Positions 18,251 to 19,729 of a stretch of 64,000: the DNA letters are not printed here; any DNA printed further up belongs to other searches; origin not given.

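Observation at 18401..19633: DUF4143-type AAA ATPase guarded by a perfect 29-bp AT-rich palindrome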

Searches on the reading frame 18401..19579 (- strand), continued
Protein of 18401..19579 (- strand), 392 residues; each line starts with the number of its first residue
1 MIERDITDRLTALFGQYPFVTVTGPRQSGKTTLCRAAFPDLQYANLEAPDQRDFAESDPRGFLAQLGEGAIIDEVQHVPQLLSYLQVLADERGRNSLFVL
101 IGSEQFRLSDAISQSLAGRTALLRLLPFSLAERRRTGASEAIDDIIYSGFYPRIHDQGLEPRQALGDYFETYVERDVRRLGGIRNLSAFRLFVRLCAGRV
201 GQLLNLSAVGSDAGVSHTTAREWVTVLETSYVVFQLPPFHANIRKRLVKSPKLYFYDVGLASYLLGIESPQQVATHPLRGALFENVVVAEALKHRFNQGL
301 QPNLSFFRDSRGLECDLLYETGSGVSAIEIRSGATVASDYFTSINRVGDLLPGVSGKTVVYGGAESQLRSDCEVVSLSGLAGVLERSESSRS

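Call 49: find_homologous_proteins(query=A2, max_evalue=0.00001)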
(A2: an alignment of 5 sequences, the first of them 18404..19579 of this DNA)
Query A2 (5 sequences) (392 aa, profile of the alignment): 8000 proteins with E <= 0.00001 among 8000 candidates; the best 120 are listed.
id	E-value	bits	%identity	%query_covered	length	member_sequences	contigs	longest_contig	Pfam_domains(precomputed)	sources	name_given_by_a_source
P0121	1.2e-173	595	-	-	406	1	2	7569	PF13173.13,PF13635.13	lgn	-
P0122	1.9e-173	595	-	-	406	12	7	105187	PF13173.13,PF13635.13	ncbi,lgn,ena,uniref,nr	ncbi:ATP-binding protein [Agrobacterium tumefaciens]|uniref:ATP-binding protein n=1 Tax=Agrobacteriu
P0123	3.7e-168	577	-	-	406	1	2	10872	PF13173.13,PF13635.13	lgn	-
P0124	4.3e-168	577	-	-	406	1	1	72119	PF13173.13,PF13635.13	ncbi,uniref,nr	ncbi:AAA family ATPase [Rhizobium sp. R339]|uniref:ATP-binding protein n=1 Tax=Rhizobium sp. R339 Ta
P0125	7.8e-168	576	-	-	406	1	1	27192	PF13173.13,PF13635.13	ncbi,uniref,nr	ncbi:ATP-binding protein [Rhizobium sp. P28RR-XV]|uniref:ATP-binding protein n=1 Tax=Rhizobium sp. P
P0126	2.6e-167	575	-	-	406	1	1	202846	PF13173.13,PF13635.13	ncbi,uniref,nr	ncbi:ATP-binding protein [Rhizobium leguminosarum]|uniref:ATP-binding protein n=1 Tax=Rhizobium legu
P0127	5.1e-167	574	-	-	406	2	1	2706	PF13173.13,PF13635.13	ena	-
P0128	7.0e-167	573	-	-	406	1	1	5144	PF13173.13,PF13635.13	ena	-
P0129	1.6e-166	572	-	-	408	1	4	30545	PF13173.13,PF13635.13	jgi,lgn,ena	-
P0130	1.7e-166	572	-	-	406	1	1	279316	PF13173.13,PF13635.13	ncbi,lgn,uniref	ncbi:ATP-binding protein [Sinorhizobium chiapasense]|uniref:ATP-binding protein n=1 Tax=Sinorhizobiu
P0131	1.7e-166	572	-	-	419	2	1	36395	PF13173.13,PF13635.13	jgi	jgi:predicted AAA+ superfamily ATPase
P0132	3.4e-166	571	-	-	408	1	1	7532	PF13173.13,PF13635.13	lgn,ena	-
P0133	3.9e-166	571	-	-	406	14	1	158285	PF13173.13,PF13635.13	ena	-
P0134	5.2e-166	570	-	-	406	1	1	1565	PF13173.13,PF13635.13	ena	-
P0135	5.9e-166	570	-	-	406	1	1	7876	PF13173.13,PF13635.13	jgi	jgi:predicted AAA+ superfamily ATPase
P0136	1.2e-165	569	-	-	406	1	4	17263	PF13173.13,PF13635.13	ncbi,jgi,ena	jgi:predicted AAA+ superfamily ATPase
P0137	1.3e-165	569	-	-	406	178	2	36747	PF13173.13,PF13635.13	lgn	-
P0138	1.6e-165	569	-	-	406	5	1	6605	PF13173.13,PF13635.13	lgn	-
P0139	1.7e-165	569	-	-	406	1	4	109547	PF13173.13,PF13635.13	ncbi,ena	-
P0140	1.8e-165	568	-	-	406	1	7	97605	PF13173.13,PF13635.13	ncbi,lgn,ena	-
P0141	1.9e-165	568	-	-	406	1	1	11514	PF13173.13,PF13635.13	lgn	-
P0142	2.6e-165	568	-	-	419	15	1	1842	PF13173.13,PF13635.13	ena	-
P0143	4.8e-165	567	-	-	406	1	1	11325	PF13173.13,PF13635.13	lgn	-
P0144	5.7e-165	567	-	-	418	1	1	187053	PF13173.13,PF13635.13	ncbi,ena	-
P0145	7.0e-165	567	-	-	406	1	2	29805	PF13173.13,PF13635.13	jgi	jgi:predicted AAA+ superfamily ATPase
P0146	8.4e-165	566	-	-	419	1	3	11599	PF13173.13,PF13635.13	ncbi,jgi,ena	jgi:predicted AAA+ superfamily ATPase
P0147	8.5e-165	566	-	-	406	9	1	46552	PF13173.13,PF13635.13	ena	-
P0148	8.7e-165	566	-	-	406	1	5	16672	PF13173.13,PF13635.13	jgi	jgi:predicted AAA+ superfamily ATPase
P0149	9.8e-165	566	-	-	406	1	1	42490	PF13173.13,PF13635.13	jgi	jgi:uncharacterized protein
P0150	1.1e-164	566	-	-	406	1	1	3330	PF13173.13,PF13635.13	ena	-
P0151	1.1e-164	566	-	-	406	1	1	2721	PF13173.13,PF13635.13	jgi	jgi:uncharacterized protein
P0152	1.3e-164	566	-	-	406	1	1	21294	PF13173.13,PF13635.13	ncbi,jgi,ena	jgi:predicted AAA+ superfamily ATPase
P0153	1.4e-164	566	-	-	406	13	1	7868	PF13173.13,PF13635.13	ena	-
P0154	1.4e-164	566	-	-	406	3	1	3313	PF13173.13,PF13635.13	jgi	-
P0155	1.7e-164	565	-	-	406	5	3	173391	PF13173.13,PF13635.13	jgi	jgi:predicted AAA+ superfamily ATPase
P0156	1.8e-164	565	-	-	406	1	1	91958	PF13173.13,PF13635.13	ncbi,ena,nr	ncbi:MAG: ATP-binding protein [Xanthobacteraceae bacterium]|nr:ATP-binding protein [Xanthobacteracea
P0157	2.0e-164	565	-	-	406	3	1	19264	PF13173.13,PF13635.13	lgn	-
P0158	2.0e-164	565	-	-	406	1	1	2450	PF13173.13,PF13635.13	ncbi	-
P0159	2.1e-164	565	-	-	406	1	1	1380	PF13173.13,PF13635.13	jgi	jgi:predicted AAA+ superfamily ATPase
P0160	2.2e-164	565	-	-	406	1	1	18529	PF13173.13,PF13635.13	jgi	jgi:uncharacterized protein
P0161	2.6e-164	565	-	-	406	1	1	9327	PF13173.13,PF13635.13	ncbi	-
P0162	3.3e-164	564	-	-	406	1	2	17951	PF13173.13,PF13635.13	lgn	-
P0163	3.3e-164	564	-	-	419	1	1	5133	PF13173.13,PF13635.13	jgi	jgi:uncharacterized protein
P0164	3.6e-164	564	-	-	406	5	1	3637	PF13173.13,PF13635.13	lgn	-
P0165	3.7e-164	564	-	-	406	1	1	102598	PF13173.13,PF13635.13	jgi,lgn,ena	-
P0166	3.8e-164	564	-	-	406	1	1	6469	PF13173.13,PF13635.13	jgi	jgi:predicted AAA+ superfamily ATPase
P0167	4.4e-164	564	-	-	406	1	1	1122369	PF13173.13,PF13635.13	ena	-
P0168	4.6e-164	564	-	-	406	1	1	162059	PF13173.13,PF13635.13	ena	-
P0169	5.1e-164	564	-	-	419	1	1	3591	PF13173.13,PF13635.13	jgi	jgi:uncharacterized protein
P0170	5.3e-164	564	-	-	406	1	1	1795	PF13173.13,PF13635.13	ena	-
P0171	6.4e-164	563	-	-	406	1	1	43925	PF13173.13,PF13635.13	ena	-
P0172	6.9e-164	563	-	-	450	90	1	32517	PF13173.13,PF13635.13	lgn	-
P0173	8.1e-164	563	-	-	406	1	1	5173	PF13173.13,PF13635.13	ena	-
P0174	1.0e-163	563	-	-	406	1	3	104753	PF13173.13,PF13635.13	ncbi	-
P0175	1.0e-163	563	-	-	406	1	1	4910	PF13173.13,PF13635.13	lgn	-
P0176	1.0e-163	563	-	-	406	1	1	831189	PF13173.13,PF13635.13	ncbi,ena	-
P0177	1.1e-163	563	-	-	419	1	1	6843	PF13173.13,PF13635.13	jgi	jgi:uncharacterized protein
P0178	1.1e-163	563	-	-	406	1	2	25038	PF13173.13,PF13635.13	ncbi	-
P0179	1.1e-163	563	-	-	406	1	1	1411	PF13173.13,PF13635.13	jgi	jgi:predicted AAA+ superfamily ATPase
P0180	1.2e-163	562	-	-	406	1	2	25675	PF13173.13,PF13635.13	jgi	jgi:predicted AAA+ superfamily ATPase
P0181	1.2e-163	562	-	-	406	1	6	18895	PF13173.13,PF13635.13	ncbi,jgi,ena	jgi:predicted AAA+ superfamily ATPase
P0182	1.2e-163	562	-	-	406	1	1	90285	PF13173.13,PF13635.13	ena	-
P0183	1.3e-163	562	-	-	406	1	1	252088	PF13173.13,PF13635.13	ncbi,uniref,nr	ncbi:ATP-binding protein [Mesorhizobium xinjiangense]|uniref:ATP-binding protein n=1 Tax=Mesorhizobi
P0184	1.4e-163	562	-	-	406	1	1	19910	PF13173.13,PF13635.13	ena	-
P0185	1.5e-163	562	-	-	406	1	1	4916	PF13173.13,PF13635.13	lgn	-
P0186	1.5e-163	562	-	-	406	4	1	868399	PF13173.13,PF13635.13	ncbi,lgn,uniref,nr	ncbi:ATP-binding protein [Rhizobium leguminosarum]|uniref:AAA family ATPase n=1 Tax=Rhizobium legumi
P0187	1.6e-163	562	-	-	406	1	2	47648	PF13173.13,PF13635.13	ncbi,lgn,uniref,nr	ncbi:hypothetical protein FHS85_005216 [Rhodoligotrophos appendicifer]|uniref:ATP-binding protein n=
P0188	1.6e-163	562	-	-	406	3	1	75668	PF13173.13,PF13635.13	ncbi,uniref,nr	ncbi:ATP-binding protein [Mesorhizobium waimense]|uniref:ATP-binding protein n=1 Tax=Mesorhizobium w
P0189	1.7e-163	562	-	-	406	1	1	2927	PF13173.13,PF13635.13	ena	-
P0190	1.7e-163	562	-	-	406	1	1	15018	PF13173.13,PF13635.13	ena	-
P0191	1.8e-163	562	-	-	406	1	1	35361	PF13173.13,PF13635.13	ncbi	-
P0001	1.9e-163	562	96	100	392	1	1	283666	PF13173.13,PF13635.13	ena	-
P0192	2.1e-163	562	-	-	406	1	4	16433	PF13173.13,PF13635.13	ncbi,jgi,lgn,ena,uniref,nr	ncbi:MAG TPA: ATP-binding protein [Aurantimonas coralicida]|uniref:ATP-binding protein n=2 Tax=root 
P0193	2.2e-163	562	-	-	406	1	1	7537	PF13173.13,PF13635.13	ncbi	ncbi:MAG: ATP-binding protein [Xanthobacteraceae bacterium]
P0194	2.3e-163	562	-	-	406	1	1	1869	PF13173.13,PF13635.13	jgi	jgi:predicted AAA+ superfamily ATPase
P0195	2.3e-163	562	-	-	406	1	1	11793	PF13173.13,PF13635.13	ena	-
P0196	2.3e-163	562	-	-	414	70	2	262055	PF13173.13,PF13635.13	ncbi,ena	-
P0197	2.3e-163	561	-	-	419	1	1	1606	PF13173.13,PF13635.13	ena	-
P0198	2.4e-163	561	-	-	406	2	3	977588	PF13173.13,PF13635.13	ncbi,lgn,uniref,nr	ncbi:putative ATPase (AAA+ superfamily) [Rhizobium leguminosarum bv. trifolii WSM597]|uniref:ATP-bin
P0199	2.4e-163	561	-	-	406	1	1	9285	PF13173.13,PF13635.13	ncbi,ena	-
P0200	2.4e-163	561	-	-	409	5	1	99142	PF13173.13,PF13635.13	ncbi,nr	ncbi:MAG TPA: ATP-binding protein [Acetobacteraceae bacterium]|nr:ATP-binding protein [Acetobacterac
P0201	2.5e-163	561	-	-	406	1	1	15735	PF13173.13,PF13635.13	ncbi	ncbi:MAG: ATP-binding protein [Sphingobium sp.]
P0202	2.6e-163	561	-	-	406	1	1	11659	PF13173.13,PF13635.13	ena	-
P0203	2.6e-163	561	-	-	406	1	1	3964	PF13173.13,PF13635.13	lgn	-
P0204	2.6e-163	561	-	-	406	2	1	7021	PF13173.13,PF13635.13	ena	-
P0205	2.7e-163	561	-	-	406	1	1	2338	PF13173.13,PF13635.13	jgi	jgi:predicted AAA+ superfamily ATPase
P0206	2.7e-163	561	-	-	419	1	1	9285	PF13173.13,PF13635.13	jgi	jgi:predicted AAA+ superfamily ATPase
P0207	2.9e-163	561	-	-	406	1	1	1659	PF13173.13,PF13635.13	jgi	jgi:uncharacterized protein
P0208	2.9e-163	561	-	-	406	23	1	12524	PF13173.13,PF13635.13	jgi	-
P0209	3.0e-163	561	-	-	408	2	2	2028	PF13173.13,PF13635.13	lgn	-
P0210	3.0e-163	561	-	-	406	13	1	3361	PF13173.13,PF13635.13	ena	-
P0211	3.3e-163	561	-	-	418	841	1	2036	PF13173.13,PF13635.13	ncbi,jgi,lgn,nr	ncbi:MAG TPA: ATP-binding protein [Acidiphilium sp.]|jgi:predicted AAA+ superfamily ATPase|nr:ATP-bi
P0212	3.4e-163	561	-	-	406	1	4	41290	PF13173.13,PF13635.13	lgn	-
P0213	3.6e-163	561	-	-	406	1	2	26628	PF13173.13,PF13635.13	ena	-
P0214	3.7e-163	561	-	-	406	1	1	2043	PF13173.13,PF13635.13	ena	-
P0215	3.8e-163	561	-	-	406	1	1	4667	PF13173.13,PF13635.13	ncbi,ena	-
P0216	3.9e-163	561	-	-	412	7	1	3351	PF13173.13,PF13635.13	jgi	jgi:predicted AAA+ superfamily ATPase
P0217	4.0e-163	561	-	-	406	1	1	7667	PF13173.13,PF13635.13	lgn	-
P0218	4.0e-163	561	-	-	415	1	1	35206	PF13173.13,PF13635.13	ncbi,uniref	ncbi:ATP-binding protein [Xanthobacter oligotrophicus]|uniref:ATP-binding protein n=1 Tax=Xanthobact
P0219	4.2e-163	561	-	-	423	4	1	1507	PF13173.13,PF13635.13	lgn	-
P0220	4.3e-163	561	-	-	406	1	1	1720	PF13173.13,PF13635.13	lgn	-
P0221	4.4e-163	561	-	-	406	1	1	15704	PF13173.13,PF13635.13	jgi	jgi:predicted AAA+ superfamily ATPase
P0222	4.4e-163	561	-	-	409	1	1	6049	PF13173.13,PF13635.13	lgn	-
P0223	4.9e-163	560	-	-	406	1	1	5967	PF13173.13,PF13635.13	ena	-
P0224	5.0e-163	560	-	-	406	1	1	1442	PF13173.13,PF13635.13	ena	-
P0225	5.1e-163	560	-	-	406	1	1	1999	PF13173.13,PF13635.13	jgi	jgi:hypothetical protein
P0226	5.2e-163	560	-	-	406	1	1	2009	PF13173.13,PF13635.13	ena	-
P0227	5.8e-163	560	-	-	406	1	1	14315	PF13173.13,PF13635.13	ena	-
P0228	6.4e-163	560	-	-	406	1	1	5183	PF13173.13,PF13635.13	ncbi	-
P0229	6.5e-163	560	-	-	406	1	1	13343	PF13173.13,PF13635.13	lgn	-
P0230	7.0e-163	560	-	-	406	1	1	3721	PF13173.13,PF13635.13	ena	-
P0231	7.0e-163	560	-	-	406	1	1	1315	PF13173.13,PF13635.13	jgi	jgi:predicted AAA+ superfamily ATPase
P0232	7.1e-163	560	-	-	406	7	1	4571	PF13173.13,PF13635.13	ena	-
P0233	7.3e-163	560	-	-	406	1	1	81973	PF13173.13,PF13635.13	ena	-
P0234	7.3e-163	560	-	-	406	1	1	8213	PF13173.13,PF13635.13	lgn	-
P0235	7.5e-163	560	-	-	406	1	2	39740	PF13173.13,PF13635.13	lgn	-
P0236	8.0e-163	560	-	-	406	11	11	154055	PF13173.13,PF13635.13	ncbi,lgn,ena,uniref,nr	ncbi:ATP-binding protein [Acidiphilium sp. PA]|uniref:ATP-binding protein n=1 Tax=Acidiphilium sp. P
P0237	8.1e-163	560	-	-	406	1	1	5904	PF13173.13,PF13635.13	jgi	-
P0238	8.2e-163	560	-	-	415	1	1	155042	PF13173.13,PF13635.13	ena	-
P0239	8.3e-163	560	-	-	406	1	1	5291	PF13173.13,PF13635.13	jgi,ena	-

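Call 53: get_annotated_region(hit=H2, flank=400)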
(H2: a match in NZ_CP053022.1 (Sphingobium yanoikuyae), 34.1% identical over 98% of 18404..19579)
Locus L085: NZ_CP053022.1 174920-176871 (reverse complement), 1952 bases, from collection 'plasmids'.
description: Sphingobium yanoikuyae strain YC-XJ2 plasmid p-A-Sy, complete sequence
organism: Sphingobium yanoikuyae (NCBI taxid 13690)
taxonomy: Bacteria; Pseudomonadota; Alphaproteobacteria; Sphingomonadales; Sphingomonadaceae; Sphingobium; Sphingobium yanoikuyae
host: -; source: whole organism,River sediment contaminated by e-waste; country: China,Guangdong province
typing (MOB-suite, as given by PLSDB): non-mobilizable; replicon rep_cluster_543
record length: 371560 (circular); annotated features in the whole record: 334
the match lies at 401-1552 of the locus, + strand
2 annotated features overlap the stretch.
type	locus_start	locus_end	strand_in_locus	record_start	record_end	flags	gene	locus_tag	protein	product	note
CDS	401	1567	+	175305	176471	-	-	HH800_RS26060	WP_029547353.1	ATP-binding protein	-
CDS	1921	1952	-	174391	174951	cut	-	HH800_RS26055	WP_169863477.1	hypothetical protein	-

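Call 54: get_annotated_region(hit=H10, flank=400)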
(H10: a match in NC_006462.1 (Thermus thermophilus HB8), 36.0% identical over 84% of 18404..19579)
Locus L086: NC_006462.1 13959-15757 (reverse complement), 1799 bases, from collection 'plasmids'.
description: Thermus thermophilus HB8 plasmid pTT27, complete sequence
organism: Thermus thermophilus HB8 (NCBI taxid 300852)
taxonomy: Bacteria; Deinococcota; Deinococci; Thermales; Thermaceae; Thermus; Thermus thermophilus; Thermus thermophilus HB8
host: -; source: -; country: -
typing (MOB-suite, as given by PLSDB): non-mobilizable; replicon rep_cluster_1121
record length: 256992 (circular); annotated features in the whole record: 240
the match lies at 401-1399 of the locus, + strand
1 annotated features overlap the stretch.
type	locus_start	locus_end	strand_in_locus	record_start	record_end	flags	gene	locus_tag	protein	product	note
CDS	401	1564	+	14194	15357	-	-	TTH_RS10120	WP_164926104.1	ATP-binding protein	-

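Call 55: get_annotated_region(hit=H22, flank=400)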
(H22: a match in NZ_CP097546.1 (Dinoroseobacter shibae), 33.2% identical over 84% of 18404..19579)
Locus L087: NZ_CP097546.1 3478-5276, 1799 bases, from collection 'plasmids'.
description: Dinoroseobacter shibae strain DSM 112351 plasmid pDSHI06, complete sequence
organism: Dinoroseobacter shibae (NCBI taxid 215813)
taxonomy: Bacteria; Pseudomonadota; Alphaproteobacteria; Rhodobacterales; Roseobacteraceae; Dinoroseobacter; Dinoroseobacter shibae
host: -; source: Prorocentrum lima,pure culture; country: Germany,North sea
typing (MOB-suite, as given by PLSDB): non-mobilizable; replicon rep_cluster_494
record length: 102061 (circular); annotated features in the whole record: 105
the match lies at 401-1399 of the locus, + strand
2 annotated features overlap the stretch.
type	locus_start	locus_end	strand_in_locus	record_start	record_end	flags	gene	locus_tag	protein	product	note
CDS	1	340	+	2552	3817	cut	repC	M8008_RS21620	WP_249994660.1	plasmid replication protein RepC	-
CDS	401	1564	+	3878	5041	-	-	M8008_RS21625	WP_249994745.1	ATP-binding protein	-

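Call 56: get_annotated_region(hit=H26, flank=400)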
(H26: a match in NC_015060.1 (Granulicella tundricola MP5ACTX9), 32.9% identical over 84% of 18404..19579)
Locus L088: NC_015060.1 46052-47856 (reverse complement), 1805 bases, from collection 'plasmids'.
description: Granulicella tundricola MP5ACTX9 plasmid pACIX905, complete sequence
organism: Granulicella tundricola MP5ACTX9 (NCBI taxid 1198114)
taxonomy: Bacteria; Acidobacteriota; Terriglobia; Terriglobales; Acidobacteriaceae; Granulicella; Granulicella tundricola; Granulicella tundricola MP5ACTX9
host: -; source: -; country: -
typing (MOB-suite, as given by PLSDB): conjugative; replicon rep_cluster_93; relaxase MOBF; mating-pair formation MPF_T
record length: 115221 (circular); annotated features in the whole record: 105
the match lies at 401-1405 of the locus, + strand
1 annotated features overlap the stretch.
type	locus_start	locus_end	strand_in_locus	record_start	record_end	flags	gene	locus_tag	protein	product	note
CDS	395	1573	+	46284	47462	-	-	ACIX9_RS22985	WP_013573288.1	ATP-binding protein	-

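Call 57: get_annotated_region(hit=H30, flank=400)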
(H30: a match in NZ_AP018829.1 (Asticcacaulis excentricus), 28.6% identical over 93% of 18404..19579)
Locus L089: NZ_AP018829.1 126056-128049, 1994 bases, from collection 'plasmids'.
description: Asticcacaulis excentricus strain M6 plasmid pASEM-1, complete sequence
organism: Asticcacaulis excentricus (NCBI taxid 78587)
taxonomy: Bacteria; Pseudomonadota; Alphaproteobacteria; Caulobacterales; Caulobacteraceae; Asticcacaulis; Asticcacaulis excentricus
host: -; source: Lemna minor; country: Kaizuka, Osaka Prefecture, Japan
typing (MOB-suite, as given by PLSDB): non-mobilizable; replicon rep_cluster_753
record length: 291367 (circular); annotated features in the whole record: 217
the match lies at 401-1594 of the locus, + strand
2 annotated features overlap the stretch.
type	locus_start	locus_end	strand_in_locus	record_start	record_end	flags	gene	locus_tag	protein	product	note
CDS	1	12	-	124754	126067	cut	-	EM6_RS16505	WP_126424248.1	site-specific integrase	-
CDS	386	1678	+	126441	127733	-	-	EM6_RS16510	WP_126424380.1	ATP-binding protein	-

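Call 58: get_annotated_region(hit=H34, flank=400)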
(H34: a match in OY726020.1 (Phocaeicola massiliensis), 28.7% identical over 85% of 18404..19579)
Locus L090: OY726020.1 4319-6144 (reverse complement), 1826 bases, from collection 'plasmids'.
description: Phocaeicola massiliensis strain Bacteroides massiliensis TSDC17.2-1.1 genome assembly, plasmid: 46
organism: Phocaeicola massiliensis (NCBI taxid 204516)
taxonomy: Bacteria; Bacteroidota; Bacteroidia; Bacteroidales; Bacteroidaceae; Phocaeicola; Phocaeicola massiliensis
host: -; source: -; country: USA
typing (MOB-suite, as given by PLSDB): non-mobilizable
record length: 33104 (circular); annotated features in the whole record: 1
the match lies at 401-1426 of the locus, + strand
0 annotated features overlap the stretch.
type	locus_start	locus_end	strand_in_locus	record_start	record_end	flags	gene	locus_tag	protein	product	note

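Call 59: get_annotated_region(hit=H35, flank=400)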
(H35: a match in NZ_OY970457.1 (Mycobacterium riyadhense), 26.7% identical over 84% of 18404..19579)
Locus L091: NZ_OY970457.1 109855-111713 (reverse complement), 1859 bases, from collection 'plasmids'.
description: Mycobacterium riyadhense strain DSM 45176 isolate human plasmid Mriy_45176_p1
organism: Mycobacterium riyadhense (NCBI taxid 486698)
taxonomy: Bacteria; Actinomycetota; Actinomycetes; Mycobacteriales; Mycobacteriaceae; Mycobacterium; Mycobacterium riyadhense
host: -; source: -; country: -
typing (MOB-suite, as given by PLSDB): non-mobilizable; replicon rep_cluster_1586
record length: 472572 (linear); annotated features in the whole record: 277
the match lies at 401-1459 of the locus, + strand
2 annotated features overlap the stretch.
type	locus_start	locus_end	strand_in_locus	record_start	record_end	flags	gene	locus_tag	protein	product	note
CDS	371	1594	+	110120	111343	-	-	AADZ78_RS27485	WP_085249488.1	ATP-binding protein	-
CDS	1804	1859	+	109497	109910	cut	-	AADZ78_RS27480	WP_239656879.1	hypothetical protein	-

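Call 60: get_annotated_region(hit=H33, flank=400)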
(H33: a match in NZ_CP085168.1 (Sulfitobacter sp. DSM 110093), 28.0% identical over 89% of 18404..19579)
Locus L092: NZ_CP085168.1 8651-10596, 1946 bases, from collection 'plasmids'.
description: Sulfitobacter sp. DSM 110093 plasmid pDSM110093_a, complete sequence
organism: Sulfitobacter sp. DSM 110093 (NCBI taxid 2883127)
taxonomy: Bacteria; Pseudomonadota; Alphaproteobacteria; Rhodobacterales; Roseobacteraceae; Sulfitobacter; Sulfitobacter sp. DSM 110093
host: -; source: cell culture,Sediment from the Channel Sea by Roscoff; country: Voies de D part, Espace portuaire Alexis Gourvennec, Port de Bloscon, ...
typing (MOB-suite, as given by PLSDB): mobilizable; relaxase MOBP
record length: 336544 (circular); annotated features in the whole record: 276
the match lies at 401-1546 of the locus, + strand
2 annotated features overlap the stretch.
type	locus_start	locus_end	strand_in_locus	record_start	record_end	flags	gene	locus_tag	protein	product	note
CDS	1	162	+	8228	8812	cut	-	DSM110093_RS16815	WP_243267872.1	SMC-Scp complex subunit ScpB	-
CDS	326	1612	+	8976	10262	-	-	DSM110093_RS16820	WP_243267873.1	ATP-binding protein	-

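Call 64: predict_structure(alignment_id=A3)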
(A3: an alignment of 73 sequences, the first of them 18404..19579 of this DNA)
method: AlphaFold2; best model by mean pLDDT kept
length: 392 residues; sequences in the alignment: 73
mean_pLDDT: 81.7   pTM: 0.79
mean pLDDT of the five models: 81.7, 60.1, 59.2, 56.7, 53.1
residues with pLDDT >= 90: 110; 70-90: 215; 50-70: 60; < 50: 7
segments of 3 or more residues with pLDDT < 50: 244-246
pLDDT, mean of each block of 10 residues (from residue 1): 65 92 74 88 91 93 90 88 89 91 66 78 75 74 81 68 70 54 74 92 89 91 82 82 56 89 87 86 93 76 78 86 83 89 89 86 87 91 79 43
secondary structure, 60 per line:
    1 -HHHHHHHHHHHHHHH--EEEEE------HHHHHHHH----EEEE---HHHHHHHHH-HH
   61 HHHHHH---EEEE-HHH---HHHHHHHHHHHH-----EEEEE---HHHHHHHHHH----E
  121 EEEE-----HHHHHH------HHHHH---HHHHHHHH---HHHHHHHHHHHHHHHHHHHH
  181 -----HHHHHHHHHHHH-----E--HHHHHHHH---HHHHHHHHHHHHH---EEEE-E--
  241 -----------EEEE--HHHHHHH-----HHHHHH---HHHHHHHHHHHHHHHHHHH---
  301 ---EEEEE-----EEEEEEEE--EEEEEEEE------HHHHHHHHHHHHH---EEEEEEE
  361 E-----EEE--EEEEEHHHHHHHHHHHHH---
elements in order: H2-16 E19-23 H30-37 E42-45 H49-57 H59-66 E70-73 H81-92 E98-102 H106-115 E120-124 H130-135 H142-146 H150-157 H161-180 H186-197 H206-213 H217-229 E233-236 E252-255 H258-264 H270-275 H279-297 E304-308 E314-321 E324-331 H338-350 E354-361 E367-369 E372-376 H377-389
